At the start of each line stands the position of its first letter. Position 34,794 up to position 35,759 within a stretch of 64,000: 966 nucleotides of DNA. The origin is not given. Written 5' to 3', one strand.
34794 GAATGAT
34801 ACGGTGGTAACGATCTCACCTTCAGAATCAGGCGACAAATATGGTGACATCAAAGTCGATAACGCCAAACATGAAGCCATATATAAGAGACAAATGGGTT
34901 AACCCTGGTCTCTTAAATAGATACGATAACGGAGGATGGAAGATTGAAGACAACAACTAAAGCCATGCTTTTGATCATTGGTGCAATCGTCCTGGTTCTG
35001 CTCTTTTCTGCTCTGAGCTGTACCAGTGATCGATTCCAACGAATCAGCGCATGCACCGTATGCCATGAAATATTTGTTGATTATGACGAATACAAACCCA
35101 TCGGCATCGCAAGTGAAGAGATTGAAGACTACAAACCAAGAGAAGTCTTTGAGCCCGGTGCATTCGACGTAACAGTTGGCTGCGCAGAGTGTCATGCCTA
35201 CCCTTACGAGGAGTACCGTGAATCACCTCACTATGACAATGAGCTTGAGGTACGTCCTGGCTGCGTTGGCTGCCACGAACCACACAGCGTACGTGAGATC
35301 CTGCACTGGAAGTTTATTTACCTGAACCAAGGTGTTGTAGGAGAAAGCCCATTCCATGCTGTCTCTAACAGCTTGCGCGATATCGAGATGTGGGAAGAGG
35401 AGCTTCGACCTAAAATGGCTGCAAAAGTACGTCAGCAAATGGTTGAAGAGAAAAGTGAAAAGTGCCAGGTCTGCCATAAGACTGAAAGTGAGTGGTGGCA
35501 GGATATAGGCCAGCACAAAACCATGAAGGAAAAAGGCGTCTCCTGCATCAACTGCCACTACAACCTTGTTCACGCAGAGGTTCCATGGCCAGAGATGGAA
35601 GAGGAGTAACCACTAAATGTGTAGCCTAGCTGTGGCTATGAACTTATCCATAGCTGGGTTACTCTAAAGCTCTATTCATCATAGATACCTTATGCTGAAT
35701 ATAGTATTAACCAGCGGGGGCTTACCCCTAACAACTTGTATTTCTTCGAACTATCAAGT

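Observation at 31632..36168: Two different quinol-interacting modules in one operon, with a subunit inventory reminiscent of alternative complex III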

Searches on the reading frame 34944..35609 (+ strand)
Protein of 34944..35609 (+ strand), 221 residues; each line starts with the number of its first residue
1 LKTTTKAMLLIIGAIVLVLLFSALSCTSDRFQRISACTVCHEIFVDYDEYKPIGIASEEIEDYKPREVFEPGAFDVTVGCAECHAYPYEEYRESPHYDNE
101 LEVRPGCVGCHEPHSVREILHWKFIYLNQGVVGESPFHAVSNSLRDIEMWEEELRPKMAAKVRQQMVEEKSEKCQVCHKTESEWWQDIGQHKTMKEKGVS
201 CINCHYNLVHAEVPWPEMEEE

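Call 4: search_protein_families(library=pfam, proteins=[window:34944-35609:+], max_evalue=0.01)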
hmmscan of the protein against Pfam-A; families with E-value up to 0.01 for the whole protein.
window:34944-35609:+ (221 aa): 7 families
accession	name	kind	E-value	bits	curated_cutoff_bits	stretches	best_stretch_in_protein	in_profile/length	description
PF03264.19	Cytochrom_NNT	-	2.8e-25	89.5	24.1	1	80-212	39-171/174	NapC/NirT cytochrome c family, N-terminal region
PF14522.11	Cytochrome_C7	-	4.4e-08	33.3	24.8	0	166-207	8-50/67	Cytochrome c7 and related cytochrome c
PF22113.1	Mtrc-MtrF_II-IV_dom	-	4e-06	26.9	30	1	80-208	9-130/176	Outer membrane cytochrome MtrC/MtrF-like, domains II/IV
PF13435.11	Cytochrome_C554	-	8e-05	23.9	20.8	1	148-205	23-83/84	Cytochrome c554 and c-prime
PF14537.11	Cytochrom_c3_2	-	0.00043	21.1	25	0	168-206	23-65/79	Cytochrome c3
PF22678.1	Cytochrom_c_NrfB-like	-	0.0015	19.4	27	0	158-211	20-69/89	Cytochrome c-type protein NrfB-like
PF09699.15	Paired_CXXCH_1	-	0.0023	18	20.6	0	105-115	6-17/41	Doubled CXXCH motif (Paired_CXXCH_1)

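Call 5: search_protein_families(library=ncbifam, proteins=[window:34944-35609:+], max_evalue=0.01)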
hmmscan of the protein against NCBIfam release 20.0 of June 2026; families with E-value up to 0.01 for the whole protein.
window:34944-35609:+ (221 aa): 10 families
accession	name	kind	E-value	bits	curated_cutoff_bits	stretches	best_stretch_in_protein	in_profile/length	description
TIGR02162.1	torC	equivalog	3.5e-14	52.9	478.2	1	78-211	48-179/387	pentaheme c-type cytochrome TorC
TIGR02161.1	napC_nirT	subfamily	2.4e-12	47.1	310.6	1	80-211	48-180/185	periplasmic nitrate (or nitrite) reductase c-type cytochrome, NapC/NirT family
NF011606.0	PRK15032.1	equivalog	1.6e-11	44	455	1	77-211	45-180/390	pentaheme c-type cytochrome TorC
NF007906.0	PRK10617.1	equivalog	9.3e-09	35.4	349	1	76-211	56-189/200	cytochrome c-type protein NapC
TIGR03153.1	cytochr_NrfH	equivalog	1.2e-06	28.6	134.2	1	79-210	30-138/138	cytochrome c nitrite reductase small subunit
NF041028.1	decahem_GSU2203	exception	0.00018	20.8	325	1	163-206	93-182/317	GSU2203 family decaheme c-type cytochrome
TIGR03146.1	cyt_nit_nrfB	equivalog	0.00047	20.5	166.6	0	165-208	5-50/145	cytochrome c nitrite reductase pentaheme subunit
TIGR04257.1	nanowire_3heme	domain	0.0006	19.9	40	0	170-206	22-59/75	c(7)-type cytochrome triheme domain-containing protein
NF008659.0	PRK11659.1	equivalog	0.00083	19.1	184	1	157-208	32-85/188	cytochrome c nitrite reductase pentaheme subunit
TIGR03508.1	decahem_SO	subfamily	0.0051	16.3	192.2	0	165-205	111-150/258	DmsE family decaheme c-type cytochrome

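Call 25: search_solved_structures(query=window:34944-35609:+, max_evalue=1, show_alignments=3)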
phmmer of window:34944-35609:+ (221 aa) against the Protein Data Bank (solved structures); distinct sequences matched with E-value up to 1: 2.
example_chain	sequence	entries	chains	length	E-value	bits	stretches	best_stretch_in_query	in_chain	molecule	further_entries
28pb_A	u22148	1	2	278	0.12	15.1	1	77-117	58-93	Cytochrome c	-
8x6f_F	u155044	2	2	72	0.94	12.2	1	41-70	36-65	DNA-directed RNA polymerase subunit omega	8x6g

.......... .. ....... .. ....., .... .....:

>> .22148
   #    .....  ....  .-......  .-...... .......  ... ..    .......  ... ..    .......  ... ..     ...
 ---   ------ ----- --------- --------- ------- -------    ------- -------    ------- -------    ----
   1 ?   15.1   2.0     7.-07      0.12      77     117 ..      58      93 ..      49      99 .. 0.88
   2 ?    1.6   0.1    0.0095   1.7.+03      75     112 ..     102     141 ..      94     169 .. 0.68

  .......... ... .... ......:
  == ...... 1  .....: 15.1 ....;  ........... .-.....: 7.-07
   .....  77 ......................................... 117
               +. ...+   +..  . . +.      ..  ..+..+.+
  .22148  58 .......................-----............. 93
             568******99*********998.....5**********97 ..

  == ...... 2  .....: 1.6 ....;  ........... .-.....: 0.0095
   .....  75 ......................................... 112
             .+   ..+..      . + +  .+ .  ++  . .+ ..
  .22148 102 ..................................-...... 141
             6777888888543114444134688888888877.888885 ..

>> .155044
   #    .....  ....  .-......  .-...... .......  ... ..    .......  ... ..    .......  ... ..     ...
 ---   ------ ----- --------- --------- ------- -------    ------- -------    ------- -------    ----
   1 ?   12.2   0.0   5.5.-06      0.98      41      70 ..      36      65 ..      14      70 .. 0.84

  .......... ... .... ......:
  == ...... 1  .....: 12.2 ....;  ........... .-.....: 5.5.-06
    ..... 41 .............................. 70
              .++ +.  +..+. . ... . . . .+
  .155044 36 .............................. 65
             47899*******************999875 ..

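Call 36: find_homologous_proteins(query=window:34944-35609:+, max_evalue=0.001)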
Query window:34944-35609:+ (221 aa): 132 proteins with E <= 0.001 among 242 candidates; the best 120 are listed.
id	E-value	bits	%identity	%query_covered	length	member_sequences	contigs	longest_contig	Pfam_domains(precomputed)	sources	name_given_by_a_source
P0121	1.0e-134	465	86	100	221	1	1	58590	PF09699.16,PF03264.20,PF14522.12,PF22113.2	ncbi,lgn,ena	-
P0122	5.6e-134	463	86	100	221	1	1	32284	PF09699.16,PF03264.20,PF14522.12,PF22113.2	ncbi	-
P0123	2.3e-131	454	84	100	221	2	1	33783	PF09699.16,PF03264.20,PF14522.12,PF22113.2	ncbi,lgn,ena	-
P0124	3.5e-131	454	84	100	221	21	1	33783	PF09699.16,PF03264.20,PF14522.12,PF22113.2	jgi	-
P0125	1.4e-129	449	85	100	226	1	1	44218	PF03264.20,PF14522.12,PF22113.2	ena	-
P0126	2.0e-129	448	86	100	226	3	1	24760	PF03264.20,PF14522.12,PF22113.2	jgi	-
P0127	9.3e-125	433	81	100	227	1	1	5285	PF14537.12,PF03264.20,PF14522.12,PF22113.2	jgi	-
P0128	1.1e-119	416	81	98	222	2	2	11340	PF03264.20,PF14522.12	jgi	-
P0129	3.3e-118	411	77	94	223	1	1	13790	PF03264.20,PF14522.12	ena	-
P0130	1.7e-117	409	78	99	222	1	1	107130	PF03264.20,PF14522.12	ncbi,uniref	ncbi:hypothetical protein MNBD_GAMMA26-1973 [hydrothermal vent metagenome]|uniref:NapC/NirT cytochro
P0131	5.4e-116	404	77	97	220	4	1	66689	PF03264.20,PF14522.12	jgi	-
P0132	1.3e-114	400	75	97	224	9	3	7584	PF03264.20,PF14522.12,PF22113.2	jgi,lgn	jgi:nitrate/TMAO reductase-like tetraheme cytochrome c subunit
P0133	1.9e-108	379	72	98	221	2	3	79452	PF03264.20,PF14522.12,PF22113.2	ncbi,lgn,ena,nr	ncbi:MAG TPA: hypothetical protein ENI99_03715 [Sedimenticola sp.]|nr:hypothetical protein [Sediment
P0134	6.2e-98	345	69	88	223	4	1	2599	PF03264.20,PF14522.12,PF22113.2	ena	-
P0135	1.2e-95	337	66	100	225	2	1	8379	PF09699.16,PF03264.20,PF22113.2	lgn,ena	-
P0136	1.4e-95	337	64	100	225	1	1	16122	PF03264.20,PF14522.12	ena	-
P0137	1.8e-95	337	66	96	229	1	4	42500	PF09699.16,PF03264.20,PF14522.12,PF22113.2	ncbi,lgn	-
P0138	2.9e-95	336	64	100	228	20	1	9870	PF03264.20,PF22113.2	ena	-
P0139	1.6e-94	334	64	98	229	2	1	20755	PF09699.16,PF03264.20,PF14522.12,PF22113.2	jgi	-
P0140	8.7e-94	331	65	98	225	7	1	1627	PF09699.16,PF03264.20,PF14522.12,PF22113.2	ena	-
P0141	1.9e-93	330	63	100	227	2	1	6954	PF03264.20,PF14522.12,PF22113.2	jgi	-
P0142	2.9e-93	330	60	99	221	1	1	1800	PF03264.20,PF14522.12,PF22113.2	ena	-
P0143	8.7e-93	328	63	100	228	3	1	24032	PF14537.12,PF03264.20,PF14522.12,PF22113.2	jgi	-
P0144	1.6e-92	327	63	98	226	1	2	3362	PF14537.12,PF03264.20,PF14522.12,PF22113.2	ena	-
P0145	3.2e-92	326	65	89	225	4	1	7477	PF03264.20,PF22113.2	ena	-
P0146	3.5e-92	326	60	97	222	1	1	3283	PF14537.12,PF03264.20,PF14522.12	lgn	-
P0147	4.5e-92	326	64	98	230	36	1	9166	PF09699.16,PF03264.20,PF14522.12,PF22113.2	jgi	jgi:nitrate/TMAO reductase-like tetraheme cytochrome c subunit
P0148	7.0e-92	325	64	100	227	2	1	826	PF03264.20,PF14522.12,PF22113.2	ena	-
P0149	7.5e-92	325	63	96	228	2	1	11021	PF03264.20,PF14522.12,PF22113.2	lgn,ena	-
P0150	4.7e-91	322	64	97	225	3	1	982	PF09699.16,PF03264.20,PF14522.12,PF22113.2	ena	-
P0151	3.2e-90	320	61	98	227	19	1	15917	PF14537.12,PF03264.20,PF14522.12,PF22113.2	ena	-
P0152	6.9e-90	319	60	100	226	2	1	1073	PF03264.20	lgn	-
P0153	1.4e-89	318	65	90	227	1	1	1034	PF03264.20,PF22113.2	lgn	-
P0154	1.5e-89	318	64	97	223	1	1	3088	PF09699.16,PF03264.20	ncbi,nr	ncbi:MAG: hypothetical protein GY862_37355 [Gammaproteobacteria bacterium]|nr:hypothetical protein [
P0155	8.7e-89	315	61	97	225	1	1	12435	PF03264.20,PF14522.12,PF22113.2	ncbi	-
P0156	1.1e-88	315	67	86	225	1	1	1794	PF03264.20,PF14522.12,PF22113.2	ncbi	-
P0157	1.4e-88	314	63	96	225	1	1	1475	PF03264.20,PF14522.12,PF22113.2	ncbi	-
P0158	1.9e-88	314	58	97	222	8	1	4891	PF03264.20,PF14522.12,PF22113.2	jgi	jgi:nitrate/TMAO reductase-like tetraheme cytochrome c subunit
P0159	2.5e-88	314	59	99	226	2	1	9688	PF03264.20,PF14522.12,PF22113.2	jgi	-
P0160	5.5e-88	312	58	100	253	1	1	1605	PF09699.16,PF03264.20,PF14522.12,PF22113.2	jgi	-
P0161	6.1e-88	312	62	90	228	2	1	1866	PF03264.20,PF22113.2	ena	-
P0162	7.0e-88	312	61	97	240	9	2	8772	PF14537.12,PF03264.20,PF14522.12,PF22113.2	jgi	jgi:nitrate/TMAO reductase-like tetraheme cytochrome c subunit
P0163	1.0e-87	312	60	97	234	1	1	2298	PF09699.16,PF03264.20,PF22113.2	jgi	jgi:nitrate/TMAO reductase-like tetraheme cytochrome c subunit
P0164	1.8e-87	311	62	96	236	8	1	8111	PF09699.16,PF14537.12,PF03264.20,PF14522.12,PF22113.2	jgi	jgi:nitrate/TMAO reductase-like tetraheme cytochrome c subunit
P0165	4.4e-87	309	64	88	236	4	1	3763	PF09699.16,PF14537.12,PF03264.20,PF14522.12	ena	-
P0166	8.2e-87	309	61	90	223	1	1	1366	PF09699.16,PF03264.20,PF14522.12,PF22113.2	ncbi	-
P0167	3.9e-86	306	58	100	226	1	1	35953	PF03264.20,PF14522.12,PF22113.2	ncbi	-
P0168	4.8e-86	306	60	95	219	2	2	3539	PF03264.20,PF14522.12,PF22113.2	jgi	-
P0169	8.1e-86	305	65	86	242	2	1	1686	PF09699.16,PF14537.12,PF03264.20,PF14522.12,PF22113.2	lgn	-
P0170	9.6e-86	305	60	93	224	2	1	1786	PF09699.16,PF03264.20,PF14522.12,PF22113.2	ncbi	-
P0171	1.1e-85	305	59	90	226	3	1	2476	PF14537.12,PF03264.20,PF14522.12,PF22113.2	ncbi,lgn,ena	-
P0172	2.5e-85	304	58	99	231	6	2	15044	PF03264.20,PF14522.12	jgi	jgi:nitrate/TMAO reductase-like tetraheme cytochrome c subunit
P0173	2.6e-85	304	61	98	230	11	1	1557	PF03264.20,PF14522.12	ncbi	-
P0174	2.6e-85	304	56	100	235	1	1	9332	PF03264.20,PF14522.12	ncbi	-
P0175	2.6e-85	304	56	98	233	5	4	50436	PF03264.20,PF14522.12,PF22113.2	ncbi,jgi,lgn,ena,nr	ncbi:MAG: hypothetical protein CMQ20_12275 [Gammaproteobacteria bacterium]|nr:hypothetical protein [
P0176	3.1e-85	303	64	94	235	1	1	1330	PF09699.16,PF14537.12,PF03264.20,PF14522.12,PF22113.2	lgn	-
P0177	3.6e-85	303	62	89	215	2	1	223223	PF03264.20,PF22113.2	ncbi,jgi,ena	jgi:nitrate/TMAO reductase-like tetraheme cytochrome c subunit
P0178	8.6e-85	302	64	86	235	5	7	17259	PF09699.16,PF03264.20,PF14522.12,PF22113.2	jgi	-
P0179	9.7e-85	302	60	95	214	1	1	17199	PF14537.12,PF03264.20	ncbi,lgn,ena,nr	ncbi:MAG TPA: hypothetical protein ENK59_00170 [Thioploca sp.]|nr:hypothetical protein [Thioploca sp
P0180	9.7e-85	302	57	100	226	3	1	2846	PF14537.12,PF03264.20,PF14522.12,PF22113.2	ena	-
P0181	2.1e-84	301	56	99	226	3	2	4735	PF03264.20,PF14522.12,PF22113.2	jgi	-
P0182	2.5e-84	300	58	97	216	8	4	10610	PF09699.16,PF14537.12,PF03264.20,PF14522.12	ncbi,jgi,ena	-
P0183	3.6e-84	300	59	95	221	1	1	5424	PF03264.20,PF14522.12,PF22113.2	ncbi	-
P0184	8.4e-84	299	57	100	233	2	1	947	PF09699.16,PF14537.12,PF03264.20,PF14522.12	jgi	-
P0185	9.0e-84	299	59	94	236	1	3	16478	PF09699.16,PF03264.20,PF14522.12,PF22113.2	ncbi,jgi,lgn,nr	ncbi:MAG: NapC/NirT family cytochrome c [Alphaproteobacteria bacterium]|jgi:nitrate/TMAO reductase-l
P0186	1.7e-83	298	57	99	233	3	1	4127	PF09699.16,PF14537.12,PF03264.20,PF14522.12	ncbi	-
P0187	1.8e-83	298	56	99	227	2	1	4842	PF03264.20,PF14522.12,PF22113.2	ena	-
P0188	2.6e-83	297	59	95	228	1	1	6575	PF09699.16,PF03264.20,PF14522.12,PF22113.2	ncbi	-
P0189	4.1e-83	296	56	100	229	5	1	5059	PF14537.12,PF03264.20,PF14522.12,PF22113.2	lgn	-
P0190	6.0e-83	296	60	94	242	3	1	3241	PF09699.16,PF03264.20,PF14522.12,PF22113.2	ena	-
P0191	6.6e-83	296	61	94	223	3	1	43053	PF09699.16,PF14537.12,PF03264.20,PF14522.12,PF22113.2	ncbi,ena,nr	ncbi:MAG: NapC/NirT family cytochrome c [Rhodospirillales bacterium]|nr:NapC/NirT family cytochrome 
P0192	7.0e-83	296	60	93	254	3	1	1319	PF09699.16,PF03264.20,PF14522.12,PF22113.2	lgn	-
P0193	7.5e-83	296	60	95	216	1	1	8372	PF14537.12,PF03264.20,PF14522.12,PF22113.2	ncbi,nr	ncbi:MAG: NapC/NirT family cytochrome c [Proteobacteria bacterium]|nr:NapC/NirT family cytochrome c 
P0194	1.2e-82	295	60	97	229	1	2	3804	PF09699.16,PF03264.20,PF14522.12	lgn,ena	-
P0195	1.3e-82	295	56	100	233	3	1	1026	PF09699.16,PF14537.12,PF03264.20,PF14522.12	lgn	-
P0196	2.8e-82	294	60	86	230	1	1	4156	PF09699.16,PF03264.20,PF14522.12,PF22113.2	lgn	-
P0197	2.9e-82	294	57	95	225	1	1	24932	PF09699.16,PF03264.20,PF14522.12,PF22113.2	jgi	jgi:nitrate/TMAO reductase-like tetraheme cytochrome c subunit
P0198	3.5e-82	293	58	97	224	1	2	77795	PF09699.16,PF03264.20,PF14522.12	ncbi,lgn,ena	-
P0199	4.4e-82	293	56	98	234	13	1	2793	PF09699.16,PF14537.12,PF03264.20,PF14522.12,PF22113.2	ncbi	-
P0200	1.3e-81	292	61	85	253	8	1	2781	PF09699.16,PF03264.20,PF14522.12,PF22113.2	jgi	jgi:nitrate/TMAO reductase-like tetraheme cytochrome c subunit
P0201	3.4e-81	290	52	99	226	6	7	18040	PF03264.20,PF14522.12,PF22113.2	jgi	jgi:nitrate/TMAO reductase-like tetraheme cytochrome c subunit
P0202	3.7e-81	290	57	99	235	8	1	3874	PF09699.16,PF03264.20,PF22113.2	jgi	jgi:nitrate/TMAO reductase-like tetraheme cytochrome c subunit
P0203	5.9e-81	289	57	97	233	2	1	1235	PF09699.16,PF03264.20,PF14522.12,PF22113.2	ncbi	-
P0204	6.1e-81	289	60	94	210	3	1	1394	PF09699.16,PF14537.12,PF03264.20,PF14522.12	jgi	-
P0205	7.6e-81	289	56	100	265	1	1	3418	PF14537.12,PF03264.20,PF14522.12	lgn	-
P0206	2.3e-80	288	54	100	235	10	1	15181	PF09699.16,PF14537.12,PF03264.20,PF14522.12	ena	-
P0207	2.8e-80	287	57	99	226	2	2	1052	PF09699.16,PF14537.12,PF03264.20,PF14522.12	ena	-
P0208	7.2e-80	286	57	99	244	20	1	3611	PF09699.16,PF14537.12,PF03264.20,PF14522.12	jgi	jgi:nitrate/TMAO reductase-like tetraheme cytochrome c subunit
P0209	7.9e-80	286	60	86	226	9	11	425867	PF09699.16,PF14537.12,PF03264.20,PF14522.12,PF22113.2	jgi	-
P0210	3.5e-79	284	60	85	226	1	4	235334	PF03264.20,PF14522.12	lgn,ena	-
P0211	4.0e-79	283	58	92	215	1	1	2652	PF14537.12,PF03264.20,PF14522.12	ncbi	-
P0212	6.5e-79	283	55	99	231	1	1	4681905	PF09699.16,PF03264.20,PF14522.12,PF22113.2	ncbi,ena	-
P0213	1.0e-78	282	55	99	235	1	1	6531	PF09699.16,PF03264.20,PF14522.12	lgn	-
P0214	1.6e-78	281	55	100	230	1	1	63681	PF14537.12,PF03264.20,PF14522.12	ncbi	-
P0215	3.1e-78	281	54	98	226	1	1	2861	PF09699.16,PF14537.12,PF03264.20,PF14522.12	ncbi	-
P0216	4.5e-78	280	58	97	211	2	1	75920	PF14537.12,PF03264.20,PF14522.12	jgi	-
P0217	5.5e-78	280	52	100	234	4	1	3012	PF09699.16,PF14537.12,PF03264.20,PF14522.12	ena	-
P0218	8.1e-78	279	54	98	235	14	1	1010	PF09699.16,PF03264.20,PF14522.12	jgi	-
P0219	1.5e-77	278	58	94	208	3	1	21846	PF14537.12,PF03264.20,PF14522.12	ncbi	-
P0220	1.9e-77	278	53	98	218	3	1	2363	PF09699.16,PF03264.20,PF14522.12,PF22113.2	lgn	-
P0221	2.4e-77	278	54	98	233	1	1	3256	PF09699.16,PF14537.12,PF03264.20,PF14522.12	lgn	-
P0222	3.7e-77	277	53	100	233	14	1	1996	PF09699.16,PF14537.12,PF03264.20,PF14522.12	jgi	-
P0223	4.4e-76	273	55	97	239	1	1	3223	PF14537.12,PF03264.20,PF14522.12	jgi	-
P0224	4.6e-76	273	55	95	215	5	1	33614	PF09699.16,PF03264.20,PF14522.12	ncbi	ncbi:MAG: NapC/NirT family cytochrome c [Magnetococcus sp. YQC-9]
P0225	4.6e-76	273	53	97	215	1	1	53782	PF09699.16,PF14537.12,PF03264.20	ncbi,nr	ncbi:MAG: hypothetical protein G8237_10710 [Magnetococcales bacterium]|nr:hypothetical protein [Magn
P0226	1.4e-75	272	54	97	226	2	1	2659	PF03264.20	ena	-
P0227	1.7e-75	272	56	97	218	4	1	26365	PF14537.12,PF03264.20,PF14522.12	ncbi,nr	ncbi:MAG: NapC/NirT family cytochrome c [Magnetococcales bacterium]|nr:NapC/NirT family cytochrome c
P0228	2.5e-75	271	55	95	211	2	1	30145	PF14537.12,PF03264.20,PF14522.12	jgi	jgi:nitrate/TMAO reductase-like tetraheme cytochrome c subunit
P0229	3.8e-75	270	55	95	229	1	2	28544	PF09699.16,PF14537.12,PF03264.20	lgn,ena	-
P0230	2.4e-74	268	57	86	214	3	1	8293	PF09699.16,PF03264.20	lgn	-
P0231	7.2e-74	266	53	97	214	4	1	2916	PF09699.16,PF03264.20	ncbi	ncbi:MAG: NapC/NirT family cytochrome c [Magnetococcus sp. DMHC-8]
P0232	1.0e-73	266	57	90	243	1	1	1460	PF09699.16,PF03264.20,PF14522.12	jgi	-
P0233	1.1e-73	266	52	99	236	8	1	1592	PF09699.16,PF14537.12,PF03264.20,PF14522.12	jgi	jgi:nitrate/TMAO reductase-like tetraheme cytochrome c subunit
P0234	4.7e-73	264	54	93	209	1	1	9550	PF14537.12,PF03264.20,PF14522.12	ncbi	-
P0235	4.3e-72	260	51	95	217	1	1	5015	PF09699.16,PF03264.20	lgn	-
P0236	2.8e-71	258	50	98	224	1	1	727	PF03264.20,PF14522.12,PF22113.2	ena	-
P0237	9.3e-71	256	52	96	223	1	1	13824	PF03264.20,PF14522.12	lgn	-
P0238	1.6e-67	245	53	91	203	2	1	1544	PF09699.16,PF14537.12,PF03264.20,PF14522.12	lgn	-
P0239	2.5e-65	238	48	99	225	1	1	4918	PF09699.16,PF14537.12,PF03264.20,PF14522.12,PF22113.2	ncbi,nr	ncbi:MAG: NapC/NirT family cytochrome c [Deltaproteobacteria bacterium]|nr:NapC/NirT family cytochro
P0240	3.5e-65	238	58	78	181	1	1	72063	PF03264.20,PF14522.12,PF22113.2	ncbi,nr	ncbi:MAG: NapC/NirT family cytochrome c [Magnetococcales bacterium]|nr:NapC/NirT family cytochrome c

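Call 39: search_solved_structures(query=A2, max_evalue=1, show_alignments=3)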
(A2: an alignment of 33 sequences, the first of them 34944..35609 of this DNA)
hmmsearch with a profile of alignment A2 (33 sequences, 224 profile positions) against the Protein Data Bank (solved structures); distinct sequences matched with E-value up to 1: 5.
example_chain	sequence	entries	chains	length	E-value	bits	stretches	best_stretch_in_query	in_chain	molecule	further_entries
7ood_z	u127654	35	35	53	0.17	14.6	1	174-217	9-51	50S ribosomal protein L33 1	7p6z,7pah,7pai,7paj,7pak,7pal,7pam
9nvu_P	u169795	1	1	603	0.44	13.3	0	89-115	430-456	OrufIscB-REC-swap 49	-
1e6w_A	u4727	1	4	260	0.46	13.2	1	22-73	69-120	SHORT CHAIN 3-HYDROXYACYL-COA DEHYDROGENASE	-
1e3s_A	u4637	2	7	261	0.47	13.2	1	22-73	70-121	SHORT CHAIN 3-HYDROXYACYL-COA DEHYDROGENASE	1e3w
1e3w_A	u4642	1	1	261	0.47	13.2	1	22-73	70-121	SHORT CHAIN 3-HYDROXYACYL-COA DEHYDROGENASE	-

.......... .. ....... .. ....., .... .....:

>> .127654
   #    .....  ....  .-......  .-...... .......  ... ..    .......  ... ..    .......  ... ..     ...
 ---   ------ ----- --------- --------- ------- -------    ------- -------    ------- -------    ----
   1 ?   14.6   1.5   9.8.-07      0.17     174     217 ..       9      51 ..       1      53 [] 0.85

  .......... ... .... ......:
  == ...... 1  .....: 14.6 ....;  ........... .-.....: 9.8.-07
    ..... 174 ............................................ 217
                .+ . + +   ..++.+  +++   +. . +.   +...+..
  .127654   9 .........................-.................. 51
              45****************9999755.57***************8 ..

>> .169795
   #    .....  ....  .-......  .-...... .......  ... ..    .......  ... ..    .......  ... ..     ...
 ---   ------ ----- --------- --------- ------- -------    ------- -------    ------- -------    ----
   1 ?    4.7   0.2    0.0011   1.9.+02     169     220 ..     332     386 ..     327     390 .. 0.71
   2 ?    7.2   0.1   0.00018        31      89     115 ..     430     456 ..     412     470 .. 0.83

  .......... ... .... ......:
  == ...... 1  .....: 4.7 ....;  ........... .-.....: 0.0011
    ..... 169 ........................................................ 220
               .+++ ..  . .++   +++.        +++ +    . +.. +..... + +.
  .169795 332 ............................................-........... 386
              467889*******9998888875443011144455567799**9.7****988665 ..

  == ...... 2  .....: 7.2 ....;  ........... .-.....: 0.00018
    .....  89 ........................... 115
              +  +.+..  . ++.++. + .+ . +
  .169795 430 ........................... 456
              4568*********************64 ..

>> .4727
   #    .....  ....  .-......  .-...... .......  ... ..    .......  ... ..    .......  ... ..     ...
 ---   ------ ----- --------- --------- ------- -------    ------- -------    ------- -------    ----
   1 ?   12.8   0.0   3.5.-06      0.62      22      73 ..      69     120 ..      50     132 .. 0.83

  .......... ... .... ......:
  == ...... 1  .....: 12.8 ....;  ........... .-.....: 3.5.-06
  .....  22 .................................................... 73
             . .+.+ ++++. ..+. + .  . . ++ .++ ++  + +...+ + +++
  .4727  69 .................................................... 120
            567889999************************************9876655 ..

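Call 45: predict_structure(alignment_id=A2)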
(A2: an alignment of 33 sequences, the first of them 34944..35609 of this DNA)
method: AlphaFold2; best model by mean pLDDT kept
length: 221 residues; sequences in the alignment: 33
mean_pLDDT: 57.7   pTM: 0.48
mean pLDDT of the five models: 57.7, 52.7, 51.3, 50.9, 46.9
residues with pLDDT >= 90: 8; 70-90: 60; 50-70: 68; < 50: 85
segments of 3 or more residues with pLDDT < 50: 28-85, 102-108, 123-130, 138-145
pLDDT, mean of each block of 10 residues (from residue 1): 72 92 58 36 39 38 35 30 49 58 47 55 49 50 56 74 77 69 74 77 70 66 40
secondary structure, 60 per line:
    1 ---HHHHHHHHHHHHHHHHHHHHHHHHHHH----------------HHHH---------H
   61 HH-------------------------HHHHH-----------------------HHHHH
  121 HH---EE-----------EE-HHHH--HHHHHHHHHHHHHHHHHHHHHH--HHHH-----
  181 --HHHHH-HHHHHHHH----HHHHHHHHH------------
elements in order: H4-30 H47-50 H88-92 H116-122 H142-145 H148-169 H172-175 H183-187 H189-196 H201-209
